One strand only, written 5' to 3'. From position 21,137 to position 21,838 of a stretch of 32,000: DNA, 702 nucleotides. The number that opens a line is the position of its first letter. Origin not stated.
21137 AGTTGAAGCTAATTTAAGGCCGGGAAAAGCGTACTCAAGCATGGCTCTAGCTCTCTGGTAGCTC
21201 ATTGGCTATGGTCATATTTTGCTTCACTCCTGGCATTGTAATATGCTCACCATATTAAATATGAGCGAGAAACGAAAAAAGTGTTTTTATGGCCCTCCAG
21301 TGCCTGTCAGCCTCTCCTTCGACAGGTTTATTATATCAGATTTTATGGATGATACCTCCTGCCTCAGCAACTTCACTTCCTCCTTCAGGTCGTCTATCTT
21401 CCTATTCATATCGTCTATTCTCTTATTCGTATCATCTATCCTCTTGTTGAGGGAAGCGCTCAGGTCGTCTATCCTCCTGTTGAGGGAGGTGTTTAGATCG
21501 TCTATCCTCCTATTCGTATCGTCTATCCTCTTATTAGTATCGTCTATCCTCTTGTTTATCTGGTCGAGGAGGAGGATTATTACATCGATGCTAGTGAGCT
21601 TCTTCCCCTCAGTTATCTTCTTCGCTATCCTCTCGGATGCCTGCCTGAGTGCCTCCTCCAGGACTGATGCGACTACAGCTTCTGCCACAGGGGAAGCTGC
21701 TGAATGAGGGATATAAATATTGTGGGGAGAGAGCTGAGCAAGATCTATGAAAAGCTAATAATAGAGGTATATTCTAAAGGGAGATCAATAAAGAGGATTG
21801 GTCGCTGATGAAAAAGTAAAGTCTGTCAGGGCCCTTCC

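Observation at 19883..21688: Two paralogous RIDD-repeat coiled-coil genes with identical promoter geometry bracket a MNT-like/HEPN pair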

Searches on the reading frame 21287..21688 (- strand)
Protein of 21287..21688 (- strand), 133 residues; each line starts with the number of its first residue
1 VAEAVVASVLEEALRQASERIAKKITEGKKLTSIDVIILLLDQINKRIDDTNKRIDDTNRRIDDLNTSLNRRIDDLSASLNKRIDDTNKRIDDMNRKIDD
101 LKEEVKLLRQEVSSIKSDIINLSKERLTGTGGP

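Call 5: search_protein_families(library=pfam, proteins=[window:21287-21688:-], max_evalue=1)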
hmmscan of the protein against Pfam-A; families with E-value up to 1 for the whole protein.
window:21287-21688:- (133 aa): 157 families (the best 25 are shown)
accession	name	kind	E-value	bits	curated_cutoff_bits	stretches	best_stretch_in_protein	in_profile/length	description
PF06825.17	HSBP1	-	1.7e-09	37.8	28.6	2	69-104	14-49/51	Heat shock factor binding protein 1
PF13166.12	AAA_13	-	2.2e-07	30.4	36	1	7-125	330-452/713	AAA domain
PF23991.1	DUF7310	-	5.9e-06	27.1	40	2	77-117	25-65/83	Coiled-coil region of unknown function (DUF7310)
PF06103.16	DUF948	-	1.1e-05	25.9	37.2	2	79-119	23-63/89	Bacterial protein of unknown function (DUF948)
PF07889.17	DUF1664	-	1.2e-05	25.8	34.6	1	58-125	35-102/124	Protein of unknown function (DUF1664)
PF19111.5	DUF5798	-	3.3e-05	24.5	27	2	41-70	24-53/89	Family of unknown function (DUF5798)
PF06009.19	Laminin_II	-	0.00027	21.4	33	1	39-116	38-110/138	Laminin Domain II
PF12329.13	TMF_DNA_bd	-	0.0003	21.2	35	1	79-113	37-71/74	TATA element modulatory factor 1 DNA binding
PF19579.4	FtsL_2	-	0.0003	21.1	24.6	1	90-125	37-72/100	Bacteriodetes cell division protein (FtsL-like)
PF17072.10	Spike_torovirin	-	0.00053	18.6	35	1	41-100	886-941/1272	Torovirinae spike glycoprotein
PF03148.19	Tektin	-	0.00056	19.2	34.3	1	41-119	9-87/383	Tektin family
PF07195.17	FliD_C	-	0.00057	19.8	25.4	2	71-106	186-221/236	Flagellar hook-associated protein 2 C-terminus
PF15619.11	Lebercilin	-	0.00062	19.8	34.3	1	23-105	108-186/193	Ciliary protein causing Leber congenital amaurosis disease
PF06419.17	COG6_N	-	0.00064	20.3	27.4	1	72-116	44-88/114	Conserved oligomeric complex COG6, N-terminal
PF02601.20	Exonuc_VII_L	-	0.00065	19.7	35.9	1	4-128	137-260/315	Exonuclease VII, large subunit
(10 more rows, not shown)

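Call 9: find_homologous_proteins(query=window:21287-21688:-, max_evalue=0.001)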
Query window:21287-21688:- (133 aa): 1459 proteins with E <= 0.001 among 8000 candidates; the best 120 are listed.
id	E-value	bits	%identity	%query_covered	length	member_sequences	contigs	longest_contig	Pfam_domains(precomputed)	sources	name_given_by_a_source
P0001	3.4e-47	177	74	98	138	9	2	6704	PF06825.18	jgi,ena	-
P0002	5.9e-47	177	74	97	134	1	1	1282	PF06825.18,PF17072.11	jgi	jgi:chromosome segregation ATPase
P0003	1.3e-46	176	74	97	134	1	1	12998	PF06825.18,PF17072.11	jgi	jgi:predicted nucleic acid-binding Zn-ribbon protein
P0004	5.8e-46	173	74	97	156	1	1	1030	PF06825.18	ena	-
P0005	2.6e-45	171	64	97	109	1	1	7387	PF06825.18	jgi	jgi:uncharacterized coiled-coil DUF342 family protein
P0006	3.3e-45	171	65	97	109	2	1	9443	PF06825.18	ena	-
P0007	7.5e-45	170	63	97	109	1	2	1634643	PF06825.18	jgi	jgi:flagellar capping protein FliD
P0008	1.7e-44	169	77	97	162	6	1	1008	PF01442.24,PF06825.18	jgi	jgi:DNA anti-recombination protein RmuC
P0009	1.2e-40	156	72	100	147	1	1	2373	PF06825.18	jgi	jgi:septal ring factor EnvC (AmiA/AmiB activator)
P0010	1.4e-40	156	67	97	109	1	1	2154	-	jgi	-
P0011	1.5e-40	156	66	97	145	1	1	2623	PF01442.24,PF06825.18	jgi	jgi:DNA anti-recombination protein RmuC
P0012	1.8e-40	156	69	97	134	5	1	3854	PF10241.15,PF06825.18,PF07889.18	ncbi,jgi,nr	ncbi:MAG: hypothetical protein DSO07_01650 [Thermoproteota archaeon]|nr:MAG: hypothetical protein DS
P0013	3.0e-40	155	70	97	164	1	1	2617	PF06825.18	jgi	jgi:DNA anti-recombination protein RmuC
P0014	3.9e-40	155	71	97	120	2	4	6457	PF01442.24,PF06825.18,PF07889.18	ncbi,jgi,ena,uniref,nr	ncbi:hypothetical protein [Candidatus Methanodesulfokora washburnensis]|jgi:DNA anti-recombination p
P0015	4.1e-40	155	71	100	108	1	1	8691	PF06825.18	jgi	-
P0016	1.2e-39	153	70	97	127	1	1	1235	PF06825.18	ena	-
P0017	1.3e-39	153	73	97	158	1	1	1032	PF06825.18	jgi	jgi:chromosome segregation ATPase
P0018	2.5e-39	152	72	97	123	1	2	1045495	PF06825.18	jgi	jgi:chromosome segregation ATPase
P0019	5.3e-39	151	69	97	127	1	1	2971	PF06825.18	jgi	-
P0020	8.4e-39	150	69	97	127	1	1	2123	PF04513.18,PF06825.18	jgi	-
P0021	1.1e-38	150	73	93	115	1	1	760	PF06825.18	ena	-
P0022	1.5e-38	150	72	97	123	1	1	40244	PF06825.18,PF17072.11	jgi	jgi:chromosome segregation ATPase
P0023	1.6e-38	150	67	97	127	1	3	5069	PF04513.18,PF06825.18,PF17072.11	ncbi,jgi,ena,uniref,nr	ncbi:hypothetical protein [Candidatus Methanodesulfokora washburnensis]|jgi:DNA anti-recombination p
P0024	1.9e-38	149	72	97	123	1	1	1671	PF06825.18,PF17072.11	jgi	jgi:chromosome segregation ATPase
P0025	3.0e-38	149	72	97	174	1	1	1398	PF06825.18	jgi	jgi:peptidoglycan hydrolase CwlO-like protein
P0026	3.0e-38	149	72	97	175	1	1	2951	PF06825.18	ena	-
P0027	3.3e-38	149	72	97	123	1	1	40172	PF06825.18,PF17072.11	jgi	-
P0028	8.3e-38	147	71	97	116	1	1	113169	PF06825.18,PF23991.2,PF17072.11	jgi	jgi:archaellum component FlaC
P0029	1.3e-37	147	69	97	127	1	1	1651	PF01544.24,PF01442.24,PF06825.18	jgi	jgi:DNA anti-recombination protein RmuC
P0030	2.8e-37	145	69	97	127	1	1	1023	PF01442.24,PF06825.18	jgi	-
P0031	3.7e-37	145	68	97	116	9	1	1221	PF06825.18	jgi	jgi:peptidoglycan hydrolase CwlO-like protein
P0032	1.3e-36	143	68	97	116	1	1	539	PF06825.18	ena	-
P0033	1.6e-36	143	69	97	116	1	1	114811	PF06825.18,PF17072.11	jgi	jgi:flagellar capping protein FliD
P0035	1.9e-36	143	69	97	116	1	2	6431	PF06825.18,PF17072.11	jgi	-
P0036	2.1e-36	143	65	98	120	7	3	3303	PF06825.18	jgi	-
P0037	2.4e-36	142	58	98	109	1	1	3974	PF06825.18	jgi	-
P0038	3.1e-36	142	62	98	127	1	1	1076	PF01442.24,PF06825.18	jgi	-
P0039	4.8e-36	142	64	97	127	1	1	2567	PF06825.18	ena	-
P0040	7.3e-36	141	69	97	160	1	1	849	PF06825.18,PF17072.11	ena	-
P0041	8.6e-36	141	71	93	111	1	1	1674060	PF06825.18,PF17072.11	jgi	jgi:chromosome segregation ATPase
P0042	9.1e-36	141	67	97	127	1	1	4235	PF06825.18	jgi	-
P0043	1.2e-35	140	70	93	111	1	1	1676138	PF06825.18,PF17072.11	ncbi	ncbi:MAG: hypothetical protein ACUX7D_00500 [Candidatus Methanodesulfokora washburnensis]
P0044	1.6e-35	140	71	93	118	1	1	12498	PF06825.18,PF23991.2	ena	-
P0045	3.2e-35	139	68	97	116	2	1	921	PF06825.18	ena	-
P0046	3.5e-35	139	67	97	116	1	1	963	PF01544.24,PF06825.18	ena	-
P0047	4.0e-35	139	66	97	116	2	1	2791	PF01544.24,PF06825.18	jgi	jgi:peptidoglycan hydrolase CwlO-like protein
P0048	7.8e-35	138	67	93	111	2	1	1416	PF06825.18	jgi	-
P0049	1.0e-34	137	58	98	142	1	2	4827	PF01442.24,PF06825.18,PF17072.11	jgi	-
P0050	1.1e-34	137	63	100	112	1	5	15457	PF06825.18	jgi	jgi:archaellum component FlaC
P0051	1.2e-34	137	68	98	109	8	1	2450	PF06825.18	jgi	jgi:archaellum component FlaC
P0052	1.3e-34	137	65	97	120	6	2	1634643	PF06825.18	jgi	jgi:DNA anti-recombination protein RmuC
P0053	1.6e-34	137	66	97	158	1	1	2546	PF01544.24,PF06825.18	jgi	jgi:peptidoglycan hydrolase CwlO-like protein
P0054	1.8e-34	136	67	97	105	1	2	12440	PF06825.18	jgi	jgi:ABC-type transporter Mla subunit MlaD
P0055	3.1e-34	136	54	92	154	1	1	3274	PF06825.18,PF23991.2,PF07889.18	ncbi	-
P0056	3.2e-34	136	69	86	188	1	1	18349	PF01442.24,PF06825.18,PF05942.17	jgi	-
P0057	4.6e-34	135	67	97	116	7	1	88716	PF06825.18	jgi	jgi:uncharacterized coiled-coil DUF342 family protein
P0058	1.2e-33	134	60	98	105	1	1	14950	PF06825.18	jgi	jgi:uncharacterized coiled-coil DUF342 family protein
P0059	1.3e-33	134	66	97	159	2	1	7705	PF06825.18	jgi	-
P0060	3.0e-33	133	60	98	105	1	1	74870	PF06825.18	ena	-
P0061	3.5e-33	132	59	98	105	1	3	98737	PF06825.18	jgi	jgi:peptidoglycan hydrolase CwlO-like protein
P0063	3.9e-33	132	59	98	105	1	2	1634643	PF06825.18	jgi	jgi:peptidoglycan hydrolase CwlO-like protein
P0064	7.5e-33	131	58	98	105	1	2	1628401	PF06825.18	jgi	jgi:peptidoglycan hydrolase CwlO-like protein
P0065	2.7e-32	129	68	97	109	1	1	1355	PF06825.18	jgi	-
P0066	3.4e-32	129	61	98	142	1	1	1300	PF04513.18,PF01442.24,PF06825.18,PF07889.18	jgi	-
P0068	9.2e-32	128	64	92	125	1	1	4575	PF06825.18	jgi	jgi:archaellum component FlaC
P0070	2.0e-31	127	61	100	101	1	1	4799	PF06825.18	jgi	jgi:CII-binding regulator of phage lambda lysogenization HflD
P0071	2.0e-31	127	60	100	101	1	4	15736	PF06825.18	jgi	jgi:CII-binding regulator of phage lambda lysogenization HflD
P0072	3.7e-31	126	51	95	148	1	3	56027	PF04513.18,PF01442.24,PF06825.18,PF06810.18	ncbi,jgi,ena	-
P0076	4.8e-30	122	60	95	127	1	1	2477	PF06825.18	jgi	jgi:predicted nucleic acid-binding Zn-ribbon protein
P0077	4.9e-30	122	53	95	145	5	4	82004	PF15905.11,PF01442.24,PF06825.18,PF17072.11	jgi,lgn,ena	jgi:hypothetical protein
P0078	5.7e-30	122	64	98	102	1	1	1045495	-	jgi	-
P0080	8.0e-30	121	60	95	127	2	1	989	PF06825.18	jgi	-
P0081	1.1e-29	121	61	98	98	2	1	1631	PF06825.18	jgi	-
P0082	1.3e-29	121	61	98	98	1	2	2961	PF06825.18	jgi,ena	jgi:uncharacterized coiled-coil DUF342 family protein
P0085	2.8e-29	120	63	98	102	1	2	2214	PF06825.18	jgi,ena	jgi:seryl-tRNA synthetase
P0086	3.0e-29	120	60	95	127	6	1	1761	PF06825.18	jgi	jgi:ABC-type transporter Mla subunit MlaD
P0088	3.8e-29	119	59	98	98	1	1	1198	PF06825.18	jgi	jgi:uncharacterized coiled-coil DUF342 family protein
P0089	4.8e-29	119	61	98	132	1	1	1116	PF06825.18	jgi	jgi:peptidoglycan hydrolase CwlO-like protein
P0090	6.6e-29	119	58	95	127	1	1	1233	PF06825.18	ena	-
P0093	3.6e-28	116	51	95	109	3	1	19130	PF06825.18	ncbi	-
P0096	1.5e-27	114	59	76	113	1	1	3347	PF01442.24,PF06825.18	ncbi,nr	ncbi:MAG: hypothetical protein J7L91_00670, partial [Candidatus Korarchaeota archaeon]|nr:hypothetic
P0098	2.2e-27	114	59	92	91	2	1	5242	PF06825.18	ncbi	ncbi:hypothetical protein, partial [Candidatus Methanodesulfokora washburnensis]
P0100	9.0e-27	112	59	97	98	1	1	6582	PF06825.18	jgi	jgi:hypothetical protein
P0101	1.2e-26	111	55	97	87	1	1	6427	-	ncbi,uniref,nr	ncbi:hypothetical protein [Candidatus Methanodesulfokora washburnensis]|uniref:Uncharacterized prote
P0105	1.1e-25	108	52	95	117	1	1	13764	PF06825.18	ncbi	-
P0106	1.3e-24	105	51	95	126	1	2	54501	PF06825.18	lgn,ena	-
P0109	9.3e-24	102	53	95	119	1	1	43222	PF01442.24,PF06825.18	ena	-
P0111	1.2e-23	102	36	97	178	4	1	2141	PF04513.18,PF07464.17,PF07195.18,PF01442.24,PF06103.17,PF06825.18,PF23991.2,PF07889.18,PF05531.18,PF19111.6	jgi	jgi:uncharacterized coiled-coil DUF342 family protein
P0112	1.2e-23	102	35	95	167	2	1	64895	PF10241.15,PF06825.18,PF23991.2,PF07889.18,PF06419.18,PF27742.1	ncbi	ncbi:MAG: hypothetical protein ACP5IZ_02410 [Thermoprotei archaeon]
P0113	1.3e-23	101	39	72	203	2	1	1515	PF06103.17,PF06825.18,PF23991.2,PF23854.3,PF05531.18,PF19111.6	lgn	-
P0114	3.9e-23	100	34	100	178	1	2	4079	PF01519.23,PF01442.24,PF06825.18,PF23991.2,PF25600.2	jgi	jgi:uncharacterized coiled-coil DUF342 family protein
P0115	8.6e-23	99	43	95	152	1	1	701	PF04513.18,PF01442.24,PF06825.18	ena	-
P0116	1.9e-22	98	38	91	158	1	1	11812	PF07464.17,PF06825.18,PF05531.18,PF06419.18,PF19111.6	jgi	jgi:chromosome segregation ATPase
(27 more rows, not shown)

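Call 12: find_encoding_contigs(protein=window:21287-21688:-, flank=10000, max_places=6)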
Protein window:21287-21688:- (133 aa): no gene with exactly this product is on record in the collection.

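Call 17: find_encoding_contigs(protein=P0052, flank=10000, max_places=3)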
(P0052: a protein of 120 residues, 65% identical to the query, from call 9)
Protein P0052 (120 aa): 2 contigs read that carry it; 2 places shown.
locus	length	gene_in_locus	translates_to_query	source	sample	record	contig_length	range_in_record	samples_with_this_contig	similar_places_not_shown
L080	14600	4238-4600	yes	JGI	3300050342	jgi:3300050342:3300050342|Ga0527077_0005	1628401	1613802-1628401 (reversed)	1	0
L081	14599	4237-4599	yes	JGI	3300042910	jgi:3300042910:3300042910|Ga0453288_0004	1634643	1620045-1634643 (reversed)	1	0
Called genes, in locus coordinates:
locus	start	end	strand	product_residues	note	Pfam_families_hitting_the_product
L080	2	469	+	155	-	?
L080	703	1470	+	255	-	-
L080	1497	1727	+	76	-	-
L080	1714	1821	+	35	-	-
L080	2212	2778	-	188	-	-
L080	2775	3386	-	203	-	-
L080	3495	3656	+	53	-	-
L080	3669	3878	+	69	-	-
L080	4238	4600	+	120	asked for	PF06825:HSBP1 (faint)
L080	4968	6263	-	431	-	PF01882:DUF58 (faint)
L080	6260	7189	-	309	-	PF20030:bpMoxR, PF00158:Sigma54_activat (weak), PF00004:AAA, PF05496:RuvB_N (faint), PF07726:AAA_3, PF07728:AAA_5, PF17863:AAA_lid_2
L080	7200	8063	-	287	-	PF09822:ABC_transp_aux (weak), PF14258:DUF4350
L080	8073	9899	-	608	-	-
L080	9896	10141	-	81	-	-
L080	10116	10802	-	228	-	-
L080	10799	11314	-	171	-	PF07760:DUF1616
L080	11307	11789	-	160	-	PF07760:DUF1616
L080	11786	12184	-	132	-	-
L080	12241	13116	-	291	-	PF00535:Glycos_transf_2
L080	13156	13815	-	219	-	PF00005:ABC_tran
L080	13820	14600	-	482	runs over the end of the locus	-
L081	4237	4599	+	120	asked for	PF06825:HSBP1 (faint)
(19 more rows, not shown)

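Call 18: find_encoding_contigs(protein=P0007, flank=10000, max_places=3)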
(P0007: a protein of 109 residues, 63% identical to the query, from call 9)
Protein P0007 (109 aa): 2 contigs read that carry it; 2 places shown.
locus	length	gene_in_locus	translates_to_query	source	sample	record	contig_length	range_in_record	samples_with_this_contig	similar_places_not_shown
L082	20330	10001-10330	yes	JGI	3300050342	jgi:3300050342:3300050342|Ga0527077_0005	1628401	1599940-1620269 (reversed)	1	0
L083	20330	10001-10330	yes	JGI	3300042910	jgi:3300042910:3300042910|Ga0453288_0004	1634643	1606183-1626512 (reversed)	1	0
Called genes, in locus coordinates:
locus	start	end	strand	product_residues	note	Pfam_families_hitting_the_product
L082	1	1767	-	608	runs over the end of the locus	-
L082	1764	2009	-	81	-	-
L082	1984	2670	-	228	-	-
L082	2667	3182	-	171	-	PF07760:DUF1616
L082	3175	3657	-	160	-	PF07760:DUF1616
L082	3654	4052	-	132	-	-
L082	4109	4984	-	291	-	PF00535:Glycos_transf_2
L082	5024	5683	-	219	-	PF00005:ABC_tran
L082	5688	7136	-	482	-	-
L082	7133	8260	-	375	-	PF12704:MacB_PCD (weak), PF02687:FtsX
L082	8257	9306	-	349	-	PF12704:MacB_PCD, PF02687:FtsX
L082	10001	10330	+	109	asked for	PF06825:HSBP1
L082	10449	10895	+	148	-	-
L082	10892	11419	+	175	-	-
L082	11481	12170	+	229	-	PF05050:Methyltransf_21 (weak)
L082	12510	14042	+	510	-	PF01943:Polysacc_synt, PF13440:Polysacc_synt_3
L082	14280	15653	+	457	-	PF00483:NTP_transferase, PF12804:NTP_transf_3, PF22640:ManC_GMP_beta-helix, PF01050:MannoseP_isomer, PF07883:Cupin_2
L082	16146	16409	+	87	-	-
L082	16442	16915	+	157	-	PF05942:PaREP1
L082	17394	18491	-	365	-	-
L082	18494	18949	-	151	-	-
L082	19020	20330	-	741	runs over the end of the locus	PF00082:Peptidase_S8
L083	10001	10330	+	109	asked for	PF06825:HSBP1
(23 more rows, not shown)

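Call 21: search_solved_structures(query=window:21287-21688:-, max_evalue=1, show_alignments=3)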
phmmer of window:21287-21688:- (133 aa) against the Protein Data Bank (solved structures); distinct sequences matched with E-value up to 1: 109 (the best 60 are shown).
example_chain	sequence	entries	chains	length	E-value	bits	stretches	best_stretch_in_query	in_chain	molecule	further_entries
3ja6_H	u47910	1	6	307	0.004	20.8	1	6-117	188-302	Methyl-accepting chemotaxis protein 2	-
2ch7_B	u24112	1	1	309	0.0047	20.6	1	6-118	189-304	METHYL-ACCEPTING CHEMOTAXIS PROTEIN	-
6og3_E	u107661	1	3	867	0.013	19.2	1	33-117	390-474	Hyperactive disaggregase ClpB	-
7tbi_Y1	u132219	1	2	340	0.014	19.2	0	55-126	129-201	Nup159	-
6qs4_A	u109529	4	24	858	0.014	19.1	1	33-117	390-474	Chaperone protein ClpB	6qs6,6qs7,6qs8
6oax_C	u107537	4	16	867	0.018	18.8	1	33-116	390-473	Hyperactive disaggregase ClpB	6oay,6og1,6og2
6gap_A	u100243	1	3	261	0.018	18.8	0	61-121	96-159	Outer capsid protein sigma-1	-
5ofo_C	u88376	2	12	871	0.019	18.7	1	33-116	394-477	Chaperone protein ClpB,ATP-dependent Clp protease ATP-binding subunit ClpA,Chaperone prote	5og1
4d2q_A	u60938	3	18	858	0.02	18.6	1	33-116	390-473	CLPB | CHAPERONE PROTEIN CLPB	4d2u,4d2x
2ch7_A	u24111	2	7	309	0.021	18.5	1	6-118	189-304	METHYL-ACCEPTING CHEMOTAXIS PROTEIN | Methyl-accepting chemotaxis protein 2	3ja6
6rn2_A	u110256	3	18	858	0.022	18.5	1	33-116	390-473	Chaperone protein ClpB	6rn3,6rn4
1eq7_A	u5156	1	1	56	0.027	18.2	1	80-125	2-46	OUTER MEMBRANE LIPOPROTEIN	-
8qpp_W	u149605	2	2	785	0.03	18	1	32-129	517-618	Endonuclease MutS2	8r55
9rlc_L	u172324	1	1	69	0.031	18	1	79-123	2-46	Major outer membrane lipoprotein Lpp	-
7qv3_v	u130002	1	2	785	0.031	18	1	32-129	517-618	Endonuclease MutS2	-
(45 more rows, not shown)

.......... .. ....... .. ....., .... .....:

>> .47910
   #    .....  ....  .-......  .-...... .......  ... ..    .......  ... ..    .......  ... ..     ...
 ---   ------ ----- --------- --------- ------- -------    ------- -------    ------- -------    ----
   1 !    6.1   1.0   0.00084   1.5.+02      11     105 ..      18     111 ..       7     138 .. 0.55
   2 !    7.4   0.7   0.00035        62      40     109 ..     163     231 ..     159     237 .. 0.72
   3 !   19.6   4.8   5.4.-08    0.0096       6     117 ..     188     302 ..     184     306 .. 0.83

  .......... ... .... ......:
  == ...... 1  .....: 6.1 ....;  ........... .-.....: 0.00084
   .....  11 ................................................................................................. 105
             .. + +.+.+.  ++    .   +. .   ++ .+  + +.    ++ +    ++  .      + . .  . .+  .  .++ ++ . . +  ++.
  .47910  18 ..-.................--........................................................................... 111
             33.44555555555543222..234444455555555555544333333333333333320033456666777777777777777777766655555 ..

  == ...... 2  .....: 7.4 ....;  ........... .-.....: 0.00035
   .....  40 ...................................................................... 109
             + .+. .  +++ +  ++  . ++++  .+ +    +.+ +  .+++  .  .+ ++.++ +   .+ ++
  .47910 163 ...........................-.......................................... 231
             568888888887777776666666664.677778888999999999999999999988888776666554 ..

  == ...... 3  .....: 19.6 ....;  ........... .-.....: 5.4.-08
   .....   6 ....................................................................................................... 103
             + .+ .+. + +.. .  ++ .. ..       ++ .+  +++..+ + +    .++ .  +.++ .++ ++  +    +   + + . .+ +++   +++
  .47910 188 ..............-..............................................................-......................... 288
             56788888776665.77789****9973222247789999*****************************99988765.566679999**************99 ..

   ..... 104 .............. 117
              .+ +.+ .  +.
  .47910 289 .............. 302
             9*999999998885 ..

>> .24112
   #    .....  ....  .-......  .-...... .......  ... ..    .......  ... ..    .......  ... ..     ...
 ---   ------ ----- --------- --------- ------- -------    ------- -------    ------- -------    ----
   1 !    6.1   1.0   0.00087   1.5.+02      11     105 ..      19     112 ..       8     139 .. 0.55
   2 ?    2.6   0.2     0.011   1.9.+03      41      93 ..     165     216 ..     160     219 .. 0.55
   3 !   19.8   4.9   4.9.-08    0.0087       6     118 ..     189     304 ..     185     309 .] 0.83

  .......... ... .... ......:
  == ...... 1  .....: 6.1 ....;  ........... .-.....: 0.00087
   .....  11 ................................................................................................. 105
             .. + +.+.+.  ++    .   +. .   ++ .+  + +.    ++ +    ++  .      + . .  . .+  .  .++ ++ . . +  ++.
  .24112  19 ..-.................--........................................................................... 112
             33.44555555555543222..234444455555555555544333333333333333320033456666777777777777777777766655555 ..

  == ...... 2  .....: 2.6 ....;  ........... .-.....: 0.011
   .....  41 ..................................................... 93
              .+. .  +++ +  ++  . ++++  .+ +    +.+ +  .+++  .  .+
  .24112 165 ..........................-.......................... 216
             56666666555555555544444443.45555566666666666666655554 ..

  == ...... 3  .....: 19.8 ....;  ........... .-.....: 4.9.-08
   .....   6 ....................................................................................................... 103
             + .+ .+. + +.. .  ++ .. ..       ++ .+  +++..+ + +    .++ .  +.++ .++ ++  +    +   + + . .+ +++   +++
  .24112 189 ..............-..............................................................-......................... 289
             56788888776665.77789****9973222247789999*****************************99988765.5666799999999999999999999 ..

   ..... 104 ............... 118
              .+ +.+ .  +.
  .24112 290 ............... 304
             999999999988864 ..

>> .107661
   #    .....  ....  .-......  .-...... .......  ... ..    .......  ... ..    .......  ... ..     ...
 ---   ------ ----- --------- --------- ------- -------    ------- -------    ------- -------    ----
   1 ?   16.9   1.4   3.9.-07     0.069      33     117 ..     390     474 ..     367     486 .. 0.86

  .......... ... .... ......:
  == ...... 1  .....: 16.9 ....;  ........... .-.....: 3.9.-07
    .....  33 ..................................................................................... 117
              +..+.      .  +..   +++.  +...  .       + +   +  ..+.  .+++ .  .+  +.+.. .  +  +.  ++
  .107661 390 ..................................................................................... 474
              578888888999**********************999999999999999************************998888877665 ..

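Call 22: search_protein_families(library=ncbifam, proteins=[window:21287-21688:-], max_evalue=1)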
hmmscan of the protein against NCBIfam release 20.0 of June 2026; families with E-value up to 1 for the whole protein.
window:21287-21688:- (133 aa): 82 families (the best 25 are shown)
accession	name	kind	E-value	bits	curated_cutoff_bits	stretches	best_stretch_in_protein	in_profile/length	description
NF045487.1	ASRP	equivalog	7e-06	24.9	300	1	41-121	326-440/593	archaea-specific SMC-related protein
TIGR04523.1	Mplasa_alph_rch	subfamily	9.9e-06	23.7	270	1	43-125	451-532/745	helix-rich protein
NF047388.1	SA1320_fam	subfamily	1.6e-05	23.6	230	1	35-123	476-569/644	SA1320 family protein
TIGR02169.1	SMC_prok_A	equivalog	1.9e-05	22.6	729.4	1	15-122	326-433/1165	chromosome segregation protein SMC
TIGR02168.1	SMC_prok_B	equivalog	3.2e-05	21.9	567.35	1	34-124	793-882/1181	chromosome segregation protein SMC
NF038025.1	dapto_LiaX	exception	3.9e-05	22.6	350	1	33-127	87-179/512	daptomycin-sensing surface protein LiaX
NF047515.1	SpiroCoCo_C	equivalog_domain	5.5e-05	22.5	125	1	14-123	106-214/313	SpiroCoCo family coiled-coil protein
NF033928.1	alph_xenorhab_A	subfamily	0.00021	20.7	125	1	39-116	129-208/339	alpha-xenorhabdolysin family binary toxin subunit A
NF047516.1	LA_3659_fam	equivalog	0.00023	20.8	36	1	40-124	121-214/221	LA_3659 family protein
NF047514.1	SpiroCoCo_N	equivalog_domain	0.00023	20.8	75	1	40-124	121-214/221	SpiroCoCo family coiled-coil protein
NF052504.1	sll1863_fam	domain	0.00025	21.2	35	1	47-104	5-62/93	sll1863 family stress response protein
NF003034.1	PRK03918.1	equivalog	0.00044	18.3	700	1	11-123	161-272/878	DNA double-strand break repair ATPase Rad50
NF033481.2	auto_Ata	exception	0.00055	17.3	2500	1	39-111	981-1053/1862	trimeric autotransporter adhesin Ata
TIGR04211.1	SH3_and_anchor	equivalog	0.00071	19.2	65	1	41-124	68-160/198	TIGR04211 family SH3 domain-containing protein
NF045780.1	TrlF_fam_ATP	equivalog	0.00092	18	350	1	16-128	628-740/944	TrlF family AAA-like ATPase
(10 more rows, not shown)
